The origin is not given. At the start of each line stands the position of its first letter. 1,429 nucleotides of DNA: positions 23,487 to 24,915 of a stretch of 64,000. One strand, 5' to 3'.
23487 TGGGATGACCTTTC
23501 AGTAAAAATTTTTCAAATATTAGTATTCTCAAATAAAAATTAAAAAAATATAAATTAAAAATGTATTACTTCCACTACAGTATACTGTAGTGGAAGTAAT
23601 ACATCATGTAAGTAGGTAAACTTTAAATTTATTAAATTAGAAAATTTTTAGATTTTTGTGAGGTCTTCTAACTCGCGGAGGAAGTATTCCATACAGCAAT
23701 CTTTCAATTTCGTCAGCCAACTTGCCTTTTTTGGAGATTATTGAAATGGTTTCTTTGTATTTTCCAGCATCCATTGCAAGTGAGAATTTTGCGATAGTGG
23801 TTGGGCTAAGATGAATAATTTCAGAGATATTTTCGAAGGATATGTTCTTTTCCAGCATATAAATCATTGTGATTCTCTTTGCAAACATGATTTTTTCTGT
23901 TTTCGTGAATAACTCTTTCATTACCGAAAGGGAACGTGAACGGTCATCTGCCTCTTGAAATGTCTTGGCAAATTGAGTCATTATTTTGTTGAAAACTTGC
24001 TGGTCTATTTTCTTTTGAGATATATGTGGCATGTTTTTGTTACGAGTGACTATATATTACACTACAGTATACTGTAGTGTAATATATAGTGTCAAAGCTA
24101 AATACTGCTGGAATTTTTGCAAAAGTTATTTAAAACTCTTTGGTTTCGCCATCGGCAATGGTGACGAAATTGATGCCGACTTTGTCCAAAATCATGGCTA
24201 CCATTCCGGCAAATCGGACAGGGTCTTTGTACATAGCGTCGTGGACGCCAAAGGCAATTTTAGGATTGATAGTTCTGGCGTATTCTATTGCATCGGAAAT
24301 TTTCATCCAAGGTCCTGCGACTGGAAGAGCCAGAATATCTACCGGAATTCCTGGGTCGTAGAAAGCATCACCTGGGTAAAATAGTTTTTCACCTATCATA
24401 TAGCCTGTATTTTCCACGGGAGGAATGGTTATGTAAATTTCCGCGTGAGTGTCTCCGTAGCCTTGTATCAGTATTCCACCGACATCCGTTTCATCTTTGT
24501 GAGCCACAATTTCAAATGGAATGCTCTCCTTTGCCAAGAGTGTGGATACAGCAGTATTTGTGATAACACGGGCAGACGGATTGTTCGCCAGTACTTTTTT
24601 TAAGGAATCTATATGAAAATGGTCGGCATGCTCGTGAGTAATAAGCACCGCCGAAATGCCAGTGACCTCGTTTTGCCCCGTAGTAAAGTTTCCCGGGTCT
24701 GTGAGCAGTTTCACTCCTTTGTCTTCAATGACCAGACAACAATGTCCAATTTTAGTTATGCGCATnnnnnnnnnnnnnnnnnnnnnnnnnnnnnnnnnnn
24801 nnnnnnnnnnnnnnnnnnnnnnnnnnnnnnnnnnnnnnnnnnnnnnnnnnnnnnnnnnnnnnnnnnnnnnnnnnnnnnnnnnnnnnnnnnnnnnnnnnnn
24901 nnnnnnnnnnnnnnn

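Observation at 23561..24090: Two 42-44 bp perfect palindromes with the same 20-bp core bracket a TrpR-like HTH gene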

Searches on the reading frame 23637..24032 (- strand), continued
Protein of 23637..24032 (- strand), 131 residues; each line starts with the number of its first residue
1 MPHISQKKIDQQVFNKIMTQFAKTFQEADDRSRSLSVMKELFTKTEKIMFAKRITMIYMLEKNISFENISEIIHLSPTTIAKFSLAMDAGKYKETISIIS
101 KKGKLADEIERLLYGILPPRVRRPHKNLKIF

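Call 72: find_homologous_proteins(query=A3, max_evalue=1e-10)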
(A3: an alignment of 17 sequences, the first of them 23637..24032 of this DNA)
Query A3 (17 sequences) (131 aa, profile of the alignment): 876 proteins with E <= 1e-10 among 2451 candidates; the best 120 are listed.
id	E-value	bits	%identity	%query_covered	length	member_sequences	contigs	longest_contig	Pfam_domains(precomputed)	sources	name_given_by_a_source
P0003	2.1e-51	192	58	92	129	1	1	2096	PF01371.26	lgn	-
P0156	1.8e-50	189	40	97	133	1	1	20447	PF01371.26,PF13384.13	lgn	-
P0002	3.1e-50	188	59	98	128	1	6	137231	PF01371.26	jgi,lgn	-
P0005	8.0e-50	186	40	94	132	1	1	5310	PF01371.26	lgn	-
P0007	1.1e-49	186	40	97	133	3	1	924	PF01371.26,PF13384.13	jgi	-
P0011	1.5e-49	186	39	94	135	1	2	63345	PF01371.26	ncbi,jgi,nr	ncbi:MAG: hypothetical protein HQ402_03855 [Parcubacteria group bacterium]|nr:hypothetical protein [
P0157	1.5e-49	186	44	94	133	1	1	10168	PF01371.26,PF13384.13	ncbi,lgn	ncbi:MAG: Trp family transcriptional regulator [Parcubacteria group bacterium]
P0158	2.2e-49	185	42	97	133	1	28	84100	PF01371.26,PF13384.13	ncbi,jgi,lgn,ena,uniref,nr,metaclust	ncbi:MAG: hypothetical protein COV96_02600 [Candidatus Zambryskibacteria bacterium CG11_big_fil_rev_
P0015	5.5e-49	184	34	94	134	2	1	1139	PF01371.26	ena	-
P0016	7.7e-49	183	35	94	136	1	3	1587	PF01371.26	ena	-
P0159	1.4e-48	182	39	97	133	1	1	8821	PF01371.26,PF13384.13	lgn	-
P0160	1.4e-48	182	39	97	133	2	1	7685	PF01371.26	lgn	-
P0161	1.6e-48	182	35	94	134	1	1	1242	PF01371.26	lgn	-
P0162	1.7e-48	182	40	97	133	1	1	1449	PF01371.26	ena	-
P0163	2.2e-48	182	42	97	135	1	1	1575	PF01371.26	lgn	-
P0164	4.2e-48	181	40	97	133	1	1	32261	PF01371.26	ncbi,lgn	ncbi:MAG: Trp family transcriptional regulator [Minisyncoccia bacterium]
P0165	4.4e-48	181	42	94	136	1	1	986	PF01371.26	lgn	-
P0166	5.0e-48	181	44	94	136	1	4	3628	PF01371.26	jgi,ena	-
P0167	5.1e-48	181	40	97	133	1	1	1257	PF01371.26,PF13384.13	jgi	jgi:Trp operon repressor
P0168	6.3e-48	180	40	94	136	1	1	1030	PF01371.26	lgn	-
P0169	7.1e-48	180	33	91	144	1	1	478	PF01371.26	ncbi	-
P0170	7.6e-48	180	40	94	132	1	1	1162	PF01371.26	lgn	-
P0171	8.3e-48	180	37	97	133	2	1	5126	PF01371.26,PF13384.13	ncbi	-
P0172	8.6e-48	180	35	94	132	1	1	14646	PF01371.26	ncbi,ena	-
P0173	8.7e-48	180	40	94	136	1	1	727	PF01371.26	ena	-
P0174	1.1e-47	179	39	97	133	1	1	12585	PF01371.26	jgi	-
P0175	1.7e-47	179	36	94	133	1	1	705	PF01371.26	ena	-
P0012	2.2e-47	179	39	91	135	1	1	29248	PF01371.26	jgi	jgi:uncharacterized protein YerC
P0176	2.2e-47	179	39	97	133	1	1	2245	PF01371.26,PF13384.13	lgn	-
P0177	2.6e-47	178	40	94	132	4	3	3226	PF01371.26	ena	-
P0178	3.3e-47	178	35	94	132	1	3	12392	PF01371.26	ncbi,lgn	-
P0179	3.3e-47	178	39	97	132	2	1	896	PF01371.26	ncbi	-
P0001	4.5e-47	178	100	100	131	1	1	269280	-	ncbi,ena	-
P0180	5.0e-47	177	37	91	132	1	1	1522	PF01371.26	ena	-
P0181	5.7e-47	177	37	91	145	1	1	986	PF01371.26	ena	-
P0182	5.8e-47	177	36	94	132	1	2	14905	PF01371.26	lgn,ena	-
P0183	6.2e-47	177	38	94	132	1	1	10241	PF01371.26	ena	-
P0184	6.2e-47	177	38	94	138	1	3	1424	PF01371.26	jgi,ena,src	-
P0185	7.3e-47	177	39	94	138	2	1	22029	PF01371.26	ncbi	-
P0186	7.7e-47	177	37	94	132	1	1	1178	PF01371.26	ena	-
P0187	7.9e-47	177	39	94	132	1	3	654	PF01371.26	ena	-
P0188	8.4e-47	177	35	94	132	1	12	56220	PF01371.26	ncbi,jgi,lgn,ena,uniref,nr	ncbi:hypothetical protein A2818_01335 [Candidatus Nomurabacteria bacterium RIFCSPHIGHO2_01_FULL_40_1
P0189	8.4e-47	177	40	94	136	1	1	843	PF01371.26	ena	-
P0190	9.3e-47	177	36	94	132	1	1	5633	PF01371.26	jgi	jgi:uncharacterized protein YerC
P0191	1.0e-46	176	36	94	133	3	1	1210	PF01371.26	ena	-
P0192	1.1e-46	176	35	94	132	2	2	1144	PF01371.26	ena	-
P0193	1.3e-46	176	37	94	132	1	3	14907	PF01371.26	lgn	-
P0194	1.3e-46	176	35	94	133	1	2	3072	PF01371.26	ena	-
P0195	1.3e-46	176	35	94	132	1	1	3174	PF01371.26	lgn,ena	-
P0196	1.4e-46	176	34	94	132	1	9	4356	PF01371.26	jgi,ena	-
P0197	1.4e-46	176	40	94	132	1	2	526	PF01371.26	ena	-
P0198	1.5e-46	176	36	91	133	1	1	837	PF01371.26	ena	-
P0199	1.5e-46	176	37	94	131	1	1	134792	PF01371.26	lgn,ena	-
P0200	1.6e-46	176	38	94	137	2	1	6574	PF01371.26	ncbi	ncbi:MAG: Trp family transcriptional regulator [Candidatus Paceibacterota bacterium]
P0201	1.7e-46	176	34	94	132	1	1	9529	PF01371.26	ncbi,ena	-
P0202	1.7e-46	176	38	94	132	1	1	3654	PF01371.26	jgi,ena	-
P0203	1.8e-46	176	41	94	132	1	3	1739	PF01371.26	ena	-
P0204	1.8e-46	176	35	94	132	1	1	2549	PF01371.26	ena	-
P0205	2.1e-46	175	35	94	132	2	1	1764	PF01371.26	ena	-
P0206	2.1e-46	175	37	94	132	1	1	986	PF01371.26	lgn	-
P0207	2.1e-46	175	37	94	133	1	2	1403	PF01371.26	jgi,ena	-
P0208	2.2e-46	175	40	94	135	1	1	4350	PF01371.26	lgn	-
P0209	2.2e-46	175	39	94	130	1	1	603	PF01371.26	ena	-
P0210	2.4e-46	175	40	94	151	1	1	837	PF01371.26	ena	-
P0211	2.6e-46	175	36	94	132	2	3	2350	PF01371.26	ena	-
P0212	2.6e-46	175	38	94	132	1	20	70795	PF01371.26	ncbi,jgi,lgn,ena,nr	ncbi:MAG: hypothetical protein UT09_C0007G0024 [Parcubacteria group bacterium GW2011_GWF2_38_8]|nr:M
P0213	2.7e-46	175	36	94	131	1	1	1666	PF01371.26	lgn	-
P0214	2.7e-46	175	35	94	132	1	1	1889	PF01371.26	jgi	-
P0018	3.1e-46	175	34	94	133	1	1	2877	PF01371.26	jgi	jgi:uncharacterized protein YerC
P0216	3.1e-46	175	34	94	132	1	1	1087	PF01371.26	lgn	-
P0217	3.2e-46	175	36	94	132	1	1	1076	PF01371.26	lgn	-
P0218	3.3e-46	175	35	94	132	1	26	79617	PF01371.26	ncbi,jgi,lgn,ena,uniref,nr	ncbi:MAG: hypothetical protein US45_C0007G0008 [Candidatus Nomurabacteria bacterium GW2011_GWA1_37_2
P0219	3.4e-46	175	40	94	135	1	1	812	PF01371.26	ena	-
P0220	3.5e-46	175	35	94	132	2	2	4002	PF01371.26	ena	-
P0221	3.5e-46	175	33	94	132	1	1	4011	PF01371.26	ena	-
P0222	3.7e-46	175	34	94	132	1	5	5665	PF01371.26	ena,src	-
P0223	3.7e-46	175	35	94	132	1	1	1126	PF01371.26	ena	-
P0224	4.0e-46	174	35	94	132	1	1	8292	PF01371.26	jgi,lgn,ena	-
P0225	4.0e-46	174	39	94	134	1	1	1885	PF01371.26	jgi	-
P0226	4.4e-46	174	35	94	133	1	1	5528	PF01371.26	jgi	-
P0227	4.4e-46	174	42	94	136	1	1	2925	PF01371.26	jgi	-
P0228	4.8e-46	174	36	91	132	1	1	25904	PF01371.26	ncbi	-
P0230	5.3e-46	174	40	94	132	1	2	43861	PF01371.26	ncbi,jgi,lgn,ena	ncbi:MAG: Trp family transcriptional regulator [Candidatus Paceibacterota bacterium]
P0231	5.6e-46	174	39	94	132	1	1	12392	PF01371.26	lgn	-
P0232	6.1e-46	174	36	94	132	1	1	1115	PF01371.26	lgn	-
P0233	6.1e-46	174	35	94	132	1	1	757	PF01371.26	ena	-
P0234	6.3e-46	174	37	94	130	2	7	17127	PF01371.26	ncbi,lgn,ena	-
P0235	6.9e-46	174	43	91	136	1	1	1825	PF01371.26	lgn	-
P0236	6.9e-46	174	36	94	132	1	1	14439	PF01371.26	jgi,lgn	jgi:uncharacterized protein YerC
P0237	7.4e-46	174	34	94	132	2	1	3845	PF01371.26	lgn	-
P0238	8.2e-46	173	40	94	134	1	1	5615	PF01371.26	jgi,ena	-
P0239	8.2e-46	173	39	94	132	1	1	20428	PF01371.26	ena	-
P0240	8.3e-46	173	34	94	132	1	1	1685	PF01371.26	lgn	-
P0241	8.3e-46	173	35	94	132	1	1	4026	PF01371.26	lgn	-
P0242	9.5e-46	173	41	94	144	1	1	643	PF01371.26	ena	-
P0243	9.8e-46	173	34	94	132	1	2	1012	PF01371.26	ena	-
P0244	1.0e-45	173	39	94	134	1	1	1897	PF01371.26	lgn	-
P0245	1.1e-45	173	38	94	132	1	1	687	PF01371.26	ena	-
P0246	1.1e-45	173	42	94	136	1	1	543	PF01371.26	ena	-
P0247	1.1e-45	173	38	94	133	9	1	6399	PF01371.26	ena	-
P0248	1.2e-45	173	34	94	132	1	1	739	PF01371.26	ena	-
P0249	1.2e-45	173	35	94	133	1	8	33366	PF01371.26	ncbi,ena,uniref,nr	ncbi:hypothetical protein A3A01_00745 [Candidatus Nomurabacteria bacterium RIFCSPLOWO2_01_FULL_39_17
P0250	1.2e-45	173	36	94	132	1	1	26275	PF01371.26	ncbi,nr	ncbi:MAG: Trp family transcriptional regulator [Candidatus Parcubacteria bacterium]|nr:Trp family tr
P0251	1.2e-45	173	35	94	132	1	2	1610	PF01371.26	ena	-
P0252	1.2e-45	173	35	94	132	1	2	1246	PF01371.26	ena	-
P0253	1.2e-45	173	39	91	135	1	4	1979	PF01371.26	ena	-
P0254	1.4e-45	173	36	94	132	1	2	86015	PF01371.26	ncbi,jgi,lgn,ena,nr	ncbi:MAG TPA: Trp family transcriptional regulator [Candidatus Paceibacterota bacterium]|nr:Trp fami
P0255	1.4e-45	173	35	94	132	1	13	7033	PF01371.26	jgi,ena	-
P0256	1.4e-45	173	35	94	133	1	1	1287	PF01371.26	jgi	-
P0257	1.5e-45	173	40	94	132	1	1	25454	PF01371.26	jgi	-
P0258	1.5e-45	173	35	91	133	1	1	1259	PF01371.26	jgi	-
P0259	1.6e-45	173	37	94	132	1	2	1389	PF01371.26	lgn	-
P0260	1.7e-45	172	37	94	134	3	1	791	PF01371.26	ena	-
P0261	1.7e-45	172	36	94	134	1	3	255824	PF01371.26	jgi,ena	jgi:uncharacterized protein YerC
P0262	1.8e-45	172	34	94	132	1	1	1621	PF01371.26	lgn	-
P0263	1.8e-45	172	34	94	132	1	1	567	PF01371.26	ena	-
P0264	1.9e-45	172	40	94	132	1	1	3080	PF01371.26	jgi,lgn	jgi:uncharacterized protein YerC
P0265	1.9e-45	172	40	94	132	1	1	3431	PF01371.26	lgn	-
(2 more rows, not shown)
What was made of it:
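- Closest known: HisR. Same: Some database sources label family members 'YerC' (call 72).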

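Call 73: find_encoding_contigs(protein=P0158, flank=10000, max_places=1)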
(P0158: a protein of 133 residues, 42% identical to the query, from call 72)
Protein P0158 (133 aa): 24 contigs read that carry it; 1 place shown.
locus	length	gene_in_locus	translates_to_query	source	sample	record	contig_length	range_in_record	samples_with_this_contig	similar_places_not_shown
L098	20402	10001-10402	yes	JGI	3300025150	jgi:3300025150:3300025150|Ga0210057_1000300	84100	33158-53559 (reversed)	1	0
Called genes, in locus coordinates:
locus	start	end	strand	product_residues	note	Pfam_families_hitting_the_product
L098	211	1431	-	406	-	PF00587:tRNA-synt_2b, PF03129:HGTP_anticodon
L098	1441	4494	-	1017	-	PF02811:PHP, PF07733:DNA_pol3_alpha, PF17657:DNA_pol3_finger, PF14579:HHH_6, PF01336:tRNA_anti-codon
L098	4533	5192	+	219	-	PF01351:RNase_HII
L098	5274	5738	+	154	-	PF00293:NUDIX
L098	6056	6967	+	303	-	PF01029:NusB, PF00293:NUDIX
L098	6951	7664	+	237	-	PF22935:RM44_endonuclase, PF14622:Ribonucleas_3_3, PF00636:Ribonuclease_3, PF00035:dsrm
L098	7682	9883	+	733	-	PF02463:SMC_N, PF13175:AAA_15 (weak), PF13476:AAA_23 (faint), PF13304:AAA_21 (weak)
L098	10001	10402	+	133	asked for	PF01371:Trp_repressor, PF13384:HTH_23 (weak)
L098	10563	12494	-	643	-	PF08206:OB_RNB, PF17849:OB_Dis3, PF17876:CSD2, PF18614:RNase_II_C_S1 (faint), PF00773:RNB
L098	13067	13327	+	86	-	-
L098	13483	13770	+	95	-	-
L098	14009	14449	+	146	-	-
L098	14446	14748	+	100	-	-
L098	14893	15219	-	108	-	PF02033:RBFA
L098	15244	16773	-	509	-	PF00009:GTP_EFTU, PF01926:MMR_HSR1, PF22042:EF-G_D2, PF11987:IF-2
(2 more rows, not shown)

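Call 74: find_encoding_contigs(protein=P0199, flank=10000, max_places=1)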
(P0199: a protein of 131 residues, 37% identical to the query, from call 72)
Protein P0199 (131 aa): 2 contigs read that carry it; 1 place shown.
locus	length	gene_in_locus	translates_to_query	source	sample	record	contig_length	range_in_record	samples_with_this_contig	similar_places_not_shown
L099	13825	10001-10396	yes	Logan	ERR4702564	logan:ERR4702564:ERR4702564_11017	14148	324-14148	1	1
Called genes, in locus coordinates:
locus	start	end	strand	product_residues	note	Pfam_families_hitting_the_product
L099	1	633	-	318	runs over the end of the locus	?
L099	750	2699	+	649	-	PF08206:OB_RNB (faint), PF17849:OB_Dis3, PF17876:CSD2, PF00773:RNB, PF00575:S1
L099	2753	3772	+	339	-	PF09587:PGA_cap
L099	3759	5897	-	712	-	PF00005:ABC_tran (faint), PF02463:SMC_N, PF13175:AAA_15, PF13476:AAA_23, PF13304:AAA_21 (weak)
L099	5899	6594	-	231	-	PF22935:RM44_endonuclase, PF14622:Ribonucleas_3_3, PF00636:Ribonuclease_3, PF00035:dsrm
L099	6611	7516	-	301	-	PF01029:NusB, PF00293:NUDIX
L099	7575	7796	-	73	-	PF01783:Ribosomal_L32p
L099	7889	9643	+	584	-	PF07973:tRNA_SAD (weak), PF00587:tRNA-synt_2b, PF03129:HGTP_anticodon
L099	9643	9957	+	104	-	-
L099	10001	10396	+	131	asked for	PF01371:Trp_repressor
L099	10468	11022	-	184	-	PF01725:Ham1p_like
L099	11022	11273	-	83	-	-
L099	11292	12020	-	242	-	-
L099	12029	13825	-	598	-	?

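Call 75: find_encoding_contigs(protein=P0212, flank=10000, max_places=1)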
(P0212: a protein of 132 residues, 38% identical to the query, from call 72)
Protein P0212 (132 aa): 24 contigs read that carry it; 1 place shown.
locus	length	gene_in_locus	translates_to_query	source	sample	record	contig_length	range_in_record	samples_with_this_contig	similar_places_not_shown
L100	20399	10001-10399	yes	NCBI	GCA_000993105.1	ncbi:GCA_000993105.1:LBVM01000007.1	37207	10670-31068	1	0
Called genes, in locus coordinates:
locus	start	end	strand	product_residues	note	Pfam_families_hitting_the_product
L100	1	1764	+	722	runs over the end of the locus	PF08206:OB_RNB (faint), PF17849:OB_Dis3 (weak), PF17876:CSD2, PF00773:RNB, PF00575:S1 (weak)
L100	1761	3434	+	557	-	PF00768:Peptidase_S11, PF13354:Beta-lactamase2, PF09587:PGA_cap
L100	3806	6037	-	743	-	PF02463:SMC_N, PF13175:AAA_15, PF13476:AAA_23, PF13304:AAA_21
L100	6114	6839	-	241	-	PF22935:RM44_endonuclase, PF14622:Ribonucleas_3_3, PF00636:Ribonuclease_3, PF00035:dsrm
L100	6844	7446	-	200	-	PF01029:NusB, PF00293:NUDIX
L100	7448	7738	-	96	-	PF01029:NusB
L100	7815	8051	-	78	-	PF01783:Ribosomal_L32p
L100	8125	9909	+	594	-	PF07973:tRNA_SAD (weak), PF00587:tRNA-synt_2b, PF03129:HGTP_anticodon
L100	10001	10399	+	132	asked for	PF01371:Trp_repressor (weak)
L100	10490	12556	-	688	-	PF02518:HATPase_c, PF00204:DNA_gyraseB, PF01751:Toprim, PF00986:DNA_gyraseB_C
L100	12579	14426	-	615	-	PF03483:B3_4, PF03484:B5, PF17759:tRNA_synthFbeta (weak), PF03147:FDX-ACB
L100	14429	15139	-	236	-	PF01409:tRNA-synt_2d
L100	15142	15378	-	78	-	-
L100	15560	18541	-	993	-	PF00580:UvrD-helicase, PF13245:AAA_19, PF13604:AAA_30 (faint), PF13361:UvrD_C, PF13538:UvrD_C_2 (faint), PF12705:PDDEXK_1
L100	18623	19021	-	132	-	PF07883:Cupin_2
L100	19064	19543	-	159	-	-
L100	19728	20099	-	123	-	-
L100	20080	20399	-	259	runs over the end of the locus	PF01381:HTH_3, PF12844:HTH_19, PF13274:SocA_Panacea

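Call 76: find_encoding_contigs(protein=P0254, flank=10000, max_places=1)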
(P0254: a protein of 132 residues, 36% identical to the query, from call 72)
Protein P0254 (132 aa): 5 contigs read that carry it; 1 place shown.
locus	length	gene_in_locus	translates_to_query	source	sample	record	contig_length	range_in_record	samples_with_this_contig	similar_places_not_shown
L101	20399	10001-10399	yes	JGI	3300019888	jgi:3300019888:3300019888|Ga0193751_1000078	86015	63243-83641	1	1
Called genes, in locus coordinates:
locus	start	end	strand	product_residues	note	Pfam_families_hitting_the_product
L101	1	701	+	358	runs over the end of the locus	PF09587:PGA_cap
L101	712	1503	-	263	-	-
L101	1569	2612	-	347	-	PF10342:Kre9_KNH (weak)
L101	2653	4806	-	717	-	PF02463:SMC_N, PF13175:AAA_15, PF13476:AAA_23 (faint), PF13304:AAA_21 (weak)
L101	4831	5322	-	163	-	PF13328:HD_4, PF01966:HD (weak)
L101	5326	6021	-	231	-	PF22935:RM44_endonuclase, PF14622:Ribonucleas_3_3, PF00636:Ribonuclease_3, PF00035:dsrm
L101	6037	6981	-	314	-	PF01029:NusB, PF00293:NUDIX (weak)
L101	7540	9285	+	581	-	PF07973:tRNA_SAD (weak), PF00587:tRNA-synt_2b, PF03129:HGTP_anticodon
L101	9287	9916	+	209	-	-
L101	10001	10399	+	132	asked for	PF01371:Trp_repressor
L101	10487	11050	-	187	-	PF01725:Ham1p_like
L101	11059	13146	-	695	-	PF02518:HATPase_c, PF00204:DNA_gyraseB, PF01751:Toprim, PF00986:DNA_gyraseB_C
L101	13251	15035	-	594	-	PF03483:B3_4, PF03484:B5, PF17759:tRNA_synthFbeta, PF03147:FDX-ACB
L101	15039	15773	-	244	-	PF01409:tRNA-synt_2d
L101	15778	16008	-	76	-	-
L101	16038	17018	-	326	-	PF17773:UPF0176_N, PF00581:Rhodanese, PF12368:Rhodanese_C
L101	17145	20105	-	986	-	PF00580:UvrD-helicase, PF13086:AAA_11 (faint), PF13245:AAA_19, PF13361:UvrD_C, PF13538:UvrD_C_2 (faint), PF12705:PDDEXK_1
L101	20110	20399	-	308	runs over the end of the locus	PF04332:DUF475, PF03741:TerC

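Call 77: find_encoding_contigs(protein=P0011, flank=10000, max_places=1)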
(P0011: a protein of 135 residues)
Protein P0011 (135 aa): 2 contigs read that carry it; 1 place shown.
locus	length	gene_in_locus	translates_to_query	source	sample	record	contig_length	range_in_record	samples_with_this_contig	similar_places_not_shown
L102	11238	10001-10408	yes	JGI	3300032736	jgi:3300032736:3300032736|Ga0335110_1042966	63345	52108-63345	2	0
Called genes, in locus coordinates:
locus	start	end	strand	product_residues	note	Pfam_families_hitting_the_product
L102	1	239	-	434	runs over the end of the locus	PF00155:Aminotran_1_2, PF12897:Asp_aminotransf (weak)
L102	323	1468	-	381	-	PF01168:Ala_racemase_N, PF00842:Ala_racemase_C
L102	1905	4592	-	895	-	PF02861:Clp_N, PF23569:NBD_SMAX1, PF00004:AAA, PF17871:AAA_lid_9, PF00004:AAA, PF07724:AAA_2, PF07728:AAA_5, PF10431:ClpB_D2-small, +6 more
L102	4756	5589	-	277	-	PF13365:Trypsin_2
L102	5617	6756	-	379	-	PF00266:Aminotran_5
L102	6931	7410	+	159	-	PF14584:DUF4446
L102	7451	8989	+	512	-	PF00009:GTP_EFTU, PF00071:Ras (weak), PF01926:MMR_HSR1, PF08477:Roc (weak), PF22042:EF-G_D2, PF03144:GTP_EFTU_D2 (faint), PF11987:IF-2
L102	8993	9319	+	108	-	PF02033:RBFA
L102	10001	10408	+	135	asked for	PF01371:Trp_repressor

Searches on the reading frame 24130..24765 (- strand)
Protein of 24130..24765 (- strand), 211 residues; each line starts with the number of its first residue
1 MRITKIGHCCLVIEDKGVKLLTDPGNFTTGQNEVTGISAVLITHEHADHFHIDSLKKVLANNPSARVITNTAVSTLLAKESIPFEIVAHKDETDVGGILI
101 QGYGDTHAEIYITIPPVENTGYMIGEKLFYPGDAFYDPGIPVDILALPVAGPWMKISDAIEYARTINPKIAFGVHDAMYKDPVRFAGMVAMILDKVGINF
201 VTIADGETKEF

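Call 6: search_protein_families(library=pfam, proteins=[window:24130-24765:-], max_evalue=1)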
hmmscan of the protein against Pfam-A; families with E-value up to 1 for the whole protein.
window:24130-24765:- (211 aa): 3 families
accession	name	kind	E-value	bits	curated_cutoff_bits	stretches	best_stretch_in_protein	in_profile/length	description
PF13483.12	Lactamase_B_3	-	1.8e-24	87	24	1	2-175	1-160/160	Beta-lactamase superfamily domain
PF12706.13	Lactamase_B_2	-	9.1e-09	35.6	27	1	31-175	25-199/200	Beta-lactamase superfamily domain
PF00753.33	Lactamase_B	-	8.1e-06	26.3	22.7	1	10-50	8-57/196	Metallo-beta-lactamase superfamily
